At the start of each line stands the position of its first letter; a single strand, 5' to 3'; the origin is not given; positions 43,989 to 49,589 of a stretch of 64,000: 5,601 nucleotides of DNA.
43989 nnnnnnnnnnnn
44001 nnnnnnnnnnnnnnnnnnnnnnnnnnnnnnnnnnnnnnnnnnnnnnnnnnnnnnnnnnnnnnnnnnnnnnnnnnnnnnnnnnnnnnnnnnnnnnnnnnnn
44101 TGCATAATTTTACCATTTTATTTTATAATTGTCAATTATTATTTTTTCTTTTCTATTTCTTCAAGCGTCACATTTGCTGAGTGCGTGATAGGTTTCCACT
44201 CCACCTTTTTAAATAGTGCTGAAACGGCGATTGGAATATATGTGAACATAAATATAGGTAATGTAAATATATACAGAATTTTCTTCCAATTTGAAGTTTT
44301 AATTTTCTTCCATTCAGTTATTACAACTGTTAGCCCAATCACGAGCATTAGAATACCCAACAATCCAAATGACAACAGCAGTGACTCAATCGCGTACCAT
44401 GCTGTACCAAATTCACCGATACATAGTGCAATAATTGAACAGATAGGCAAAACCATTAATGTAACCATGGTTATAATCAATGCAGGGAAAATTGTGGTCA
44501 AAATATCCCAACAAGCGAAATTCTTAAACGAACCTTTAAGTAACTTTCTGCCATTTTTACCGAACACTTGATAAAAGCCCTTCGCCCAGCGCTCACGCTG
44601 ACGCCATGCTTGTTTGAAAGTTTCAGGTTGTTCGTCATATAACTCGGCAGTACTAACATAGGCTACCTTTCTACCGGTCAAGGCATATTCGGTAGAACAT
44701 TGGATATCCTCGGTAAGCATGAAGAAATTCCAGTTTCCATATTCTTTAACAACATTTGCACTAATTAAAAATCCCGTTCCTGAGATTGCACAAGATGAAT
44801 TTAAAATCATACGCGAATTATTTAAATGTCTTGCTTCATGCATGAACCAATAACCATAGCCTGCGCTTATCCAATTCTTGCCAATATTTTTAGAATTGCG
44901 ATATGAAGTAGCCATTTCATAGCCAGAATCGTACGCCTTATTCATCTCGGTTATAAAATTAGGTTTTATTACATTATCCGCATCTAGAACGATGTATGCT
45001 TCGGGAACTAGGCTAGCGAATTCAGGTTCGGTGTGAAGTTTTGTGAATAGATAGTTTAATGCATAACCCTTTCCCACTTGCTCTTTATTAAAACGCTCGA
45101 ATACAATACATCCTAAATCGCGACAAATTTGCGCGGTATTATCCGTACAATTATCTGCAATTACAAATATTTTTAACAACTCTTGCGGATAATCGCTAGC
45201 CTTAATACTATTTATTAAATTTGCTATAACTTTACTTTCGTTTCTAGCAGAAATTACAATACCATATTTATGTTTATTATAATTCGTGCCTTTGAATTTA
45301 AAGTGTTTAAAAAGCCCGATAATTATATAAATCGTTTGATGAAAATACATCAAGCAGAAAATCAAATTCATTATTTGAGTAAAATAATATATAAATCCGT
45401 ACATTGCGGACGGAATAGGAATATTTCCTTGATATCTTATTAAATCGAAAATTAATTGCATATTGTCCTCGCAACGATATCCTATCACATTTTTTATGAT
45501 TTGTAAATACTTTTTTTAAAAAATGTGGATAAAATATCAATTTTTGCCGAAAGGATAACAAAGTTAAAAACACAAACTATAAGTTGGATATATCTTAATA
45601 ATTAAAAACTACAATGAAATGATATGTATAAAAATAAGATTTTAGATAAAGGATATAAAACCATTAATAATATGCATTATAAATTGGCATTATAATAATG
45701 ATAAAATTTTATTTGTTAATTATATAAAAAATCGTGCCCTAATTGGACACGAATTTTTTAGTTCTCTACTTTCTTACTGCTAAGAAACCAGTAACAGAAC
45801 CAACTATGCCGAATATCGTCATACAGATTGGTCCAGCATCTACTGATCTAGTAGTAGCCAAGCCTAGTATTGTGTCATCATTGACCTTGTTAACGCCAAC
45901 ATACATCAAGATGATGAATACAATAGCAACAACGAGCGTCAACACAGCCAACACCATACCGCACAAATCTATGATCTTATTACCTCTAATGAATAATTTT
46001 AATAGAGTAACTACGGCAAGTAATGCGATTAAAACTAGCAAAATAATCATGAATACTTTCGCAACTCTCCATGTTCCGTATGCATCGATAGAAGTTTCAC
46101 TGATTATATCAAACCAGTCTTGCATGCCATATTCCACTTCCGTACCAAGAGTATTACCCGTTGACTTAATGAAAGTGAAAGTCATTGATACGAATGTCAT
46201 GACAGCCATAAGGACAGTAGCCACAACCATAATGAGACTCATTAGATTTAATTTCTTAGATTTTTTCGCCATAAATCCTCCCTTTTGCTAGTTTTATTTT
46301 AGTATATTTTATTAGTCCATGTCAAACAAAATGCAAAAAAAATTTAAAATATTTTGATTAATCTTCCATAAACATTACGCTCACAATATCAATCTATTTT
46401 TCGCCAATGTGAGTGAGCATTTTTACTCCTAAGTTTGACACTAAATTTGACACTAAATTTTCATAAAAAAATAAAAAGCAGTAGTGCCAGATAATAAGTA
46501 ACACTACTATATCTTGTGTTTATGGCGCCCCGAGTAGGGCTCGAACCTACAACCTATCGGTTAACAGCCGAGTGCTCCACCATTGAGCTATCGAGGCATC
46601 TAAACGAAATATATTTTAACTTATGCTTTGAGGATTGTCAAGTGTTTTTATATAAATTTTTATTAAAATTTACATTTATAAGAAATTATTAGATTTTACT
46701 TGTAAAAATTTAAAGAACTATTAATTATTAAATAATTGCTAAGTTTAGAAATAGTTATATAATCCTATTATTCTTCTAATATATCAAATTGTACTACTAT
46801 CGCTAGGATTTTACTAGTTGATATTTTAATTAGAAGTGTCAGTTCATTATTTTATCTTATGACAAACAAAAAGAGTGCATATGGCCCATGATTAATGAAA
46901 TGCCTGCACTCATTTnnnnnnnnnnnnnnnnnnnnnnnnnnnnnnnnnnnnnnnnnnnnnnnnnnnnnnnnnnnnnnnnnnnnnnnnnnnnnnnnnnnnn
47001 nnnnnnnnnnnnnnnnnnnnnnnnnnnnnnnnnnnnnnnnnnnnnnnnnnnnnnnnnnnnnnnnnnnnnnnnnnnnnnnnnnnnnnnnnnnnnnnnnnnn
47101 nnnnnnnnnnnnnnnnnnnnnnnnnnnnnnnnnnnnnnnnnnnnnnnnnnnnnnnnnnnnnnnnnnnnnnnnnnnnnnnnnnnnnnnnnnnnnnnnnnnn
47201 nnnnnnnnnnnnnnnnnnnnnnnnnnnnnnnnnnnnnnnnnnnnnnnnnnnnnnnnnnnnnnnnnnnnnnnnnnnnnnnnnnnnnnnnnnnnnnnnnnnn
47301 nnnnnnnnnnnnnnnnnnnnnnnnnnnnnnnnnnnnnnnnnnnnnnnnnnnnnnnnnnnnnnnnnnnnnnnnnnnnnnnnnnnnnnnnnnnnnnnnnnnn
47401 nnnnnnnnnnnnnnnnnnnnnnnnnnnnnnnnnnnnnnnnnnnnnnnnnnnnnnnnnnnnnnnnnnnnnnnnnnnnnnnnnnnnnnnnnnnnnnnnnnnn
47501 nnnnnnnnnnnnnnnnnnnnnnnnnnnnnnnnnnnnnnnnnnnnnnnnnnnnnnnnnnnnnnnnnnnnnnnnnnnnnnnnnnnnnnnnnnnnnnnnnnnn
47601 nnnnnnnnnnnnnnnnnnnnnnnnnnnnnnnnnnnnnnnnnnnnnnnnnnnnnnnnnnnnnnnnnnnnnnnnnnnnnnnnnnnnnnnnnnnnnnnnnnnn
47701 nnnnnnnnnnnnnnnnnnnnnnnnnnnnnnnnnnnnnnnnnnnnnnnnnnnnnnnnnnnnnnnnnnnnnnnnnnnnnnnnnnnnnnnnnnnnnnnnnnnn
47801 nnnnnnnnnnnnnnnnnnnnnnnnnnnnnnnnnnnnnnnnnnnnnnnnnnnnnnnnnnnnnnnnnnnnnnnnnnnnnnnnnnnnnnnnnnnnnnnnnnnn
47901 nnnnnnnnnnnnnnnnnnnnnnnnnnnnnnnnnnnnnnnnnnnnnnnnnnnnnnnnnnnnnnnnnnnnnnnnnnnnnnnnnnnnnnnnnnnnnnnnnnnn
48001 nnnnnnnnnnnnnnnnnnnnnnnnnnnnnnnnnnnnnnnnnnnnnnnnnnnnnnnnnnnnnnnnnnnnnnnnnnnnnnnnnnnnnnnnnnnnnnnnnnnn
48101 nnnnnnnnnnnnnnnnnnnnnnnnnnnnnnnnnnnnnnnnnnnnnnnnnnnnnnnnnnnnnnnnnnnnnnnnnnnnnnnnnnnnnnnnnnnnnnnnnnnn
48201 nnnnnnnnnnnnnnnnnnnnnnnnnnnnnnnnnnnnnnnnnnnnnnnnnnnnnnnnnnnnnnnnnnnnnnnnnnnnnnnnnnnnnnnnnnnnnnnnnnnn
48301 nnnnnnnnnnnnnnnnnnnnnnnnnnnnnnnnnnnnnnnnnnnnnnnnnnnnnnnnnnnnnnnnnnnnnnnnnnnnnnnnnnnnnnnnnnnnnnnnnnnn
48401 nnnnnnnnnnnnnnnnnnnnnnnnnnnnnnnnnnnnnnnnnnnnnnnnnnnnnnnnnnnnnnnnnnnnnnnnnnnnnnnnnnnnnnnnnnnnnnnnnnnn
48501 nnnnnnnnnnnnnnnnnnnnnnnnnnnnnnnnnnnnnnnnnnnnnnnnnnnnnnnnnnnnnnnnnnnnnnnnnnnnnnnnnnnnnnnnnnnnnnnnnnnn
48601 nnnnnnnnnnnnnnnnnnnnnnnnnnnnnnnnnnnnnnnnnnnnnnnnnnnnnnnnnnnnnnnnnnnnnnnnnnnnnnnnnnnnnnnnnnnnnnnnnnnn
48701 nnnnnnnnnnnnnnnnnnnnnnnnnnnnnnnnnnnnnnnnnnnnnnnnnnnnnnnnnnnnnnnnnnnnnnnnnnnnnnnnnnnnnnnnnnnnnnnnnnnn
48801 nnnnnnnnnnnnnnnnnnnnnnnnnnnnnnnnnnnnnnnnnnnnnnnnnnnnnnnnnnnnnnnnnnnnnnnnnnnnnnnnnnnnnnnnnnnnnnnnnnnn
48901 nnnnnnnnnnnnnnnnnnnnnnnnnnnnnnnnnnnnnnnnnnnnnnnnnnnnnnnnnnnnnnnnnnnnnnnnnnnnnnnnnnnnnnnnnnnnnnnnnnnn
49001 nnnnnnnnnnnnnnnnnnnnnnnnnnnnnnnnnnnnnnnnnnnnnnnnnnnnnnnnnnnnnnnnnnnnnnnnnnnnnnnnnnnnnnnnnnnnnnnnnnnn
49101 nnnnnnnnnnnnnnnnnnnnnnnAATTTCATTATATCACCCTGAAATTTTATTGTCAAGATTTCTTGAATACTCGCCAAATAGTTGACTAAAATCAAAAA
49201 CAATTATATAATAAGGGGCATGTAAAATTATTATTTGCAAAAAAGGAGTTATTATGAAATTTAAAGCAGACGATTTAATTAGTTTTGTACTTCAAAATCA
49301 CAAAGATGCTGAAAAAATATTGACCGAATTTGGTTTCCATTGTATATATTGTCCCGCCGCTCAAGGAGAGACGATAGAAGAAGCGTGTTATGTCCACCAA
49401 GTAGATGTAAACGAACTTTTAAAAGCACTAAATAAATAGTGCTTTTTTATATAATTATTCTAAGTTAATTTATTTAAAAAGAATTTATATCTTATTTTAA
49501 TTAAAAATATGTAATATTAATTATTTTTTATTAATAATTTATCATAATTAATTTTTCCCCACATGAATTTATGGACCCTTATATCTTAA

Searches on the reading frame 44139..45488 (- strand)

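Call 33: search_protein_families(library=pfam, proteins=[window:44139-45488:-], max_evalue=0.00001)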
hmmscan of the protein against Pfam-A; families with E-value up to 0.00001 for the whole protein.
window:44139-45488:- (449 aa): 3 families
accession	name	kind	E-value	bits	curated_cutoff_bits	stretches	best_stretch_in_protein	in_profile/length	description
PF13641.12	Glyco_tranf_2_3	-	2.9e-27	96.6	27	1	75-304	3-230/230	Glycosyltransferase like family 2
PF13632.12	Glyco_trans_2_3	-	4.4e-19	69.5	27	1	166-352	3-187/198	Glycosyl transferase family group 2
PF00535.33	Glycos_transf_2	-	2.3e-15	57.4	23.3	1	77-250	2-167/168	Glycosyl transferase family 2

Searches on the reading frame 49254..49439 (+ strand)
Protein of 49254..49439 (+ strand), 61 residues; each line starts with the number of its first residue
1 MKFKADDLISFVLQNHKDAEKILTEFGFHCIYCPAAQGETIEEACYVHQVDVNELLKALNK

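Call 3: search_protein_families(library=pfam, proteins=[window:49254-49439:+], max_evalue=0.1)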
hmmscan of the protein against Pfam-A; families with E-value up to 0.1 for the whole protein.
window:49254-49439:+ (61 aa): 2 families
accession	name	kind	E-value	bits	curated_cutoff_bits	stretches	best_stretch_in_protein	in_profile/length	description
PF08984.16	DUF1858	-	1.8e-15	57.2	32.2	1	5-56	3-59/59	Domain of unknown function (DUF1858)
PF04405.19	ScdA_N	-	0.084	13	32.5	0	39-61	32-54/56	Domain of Unknown function (DUF542)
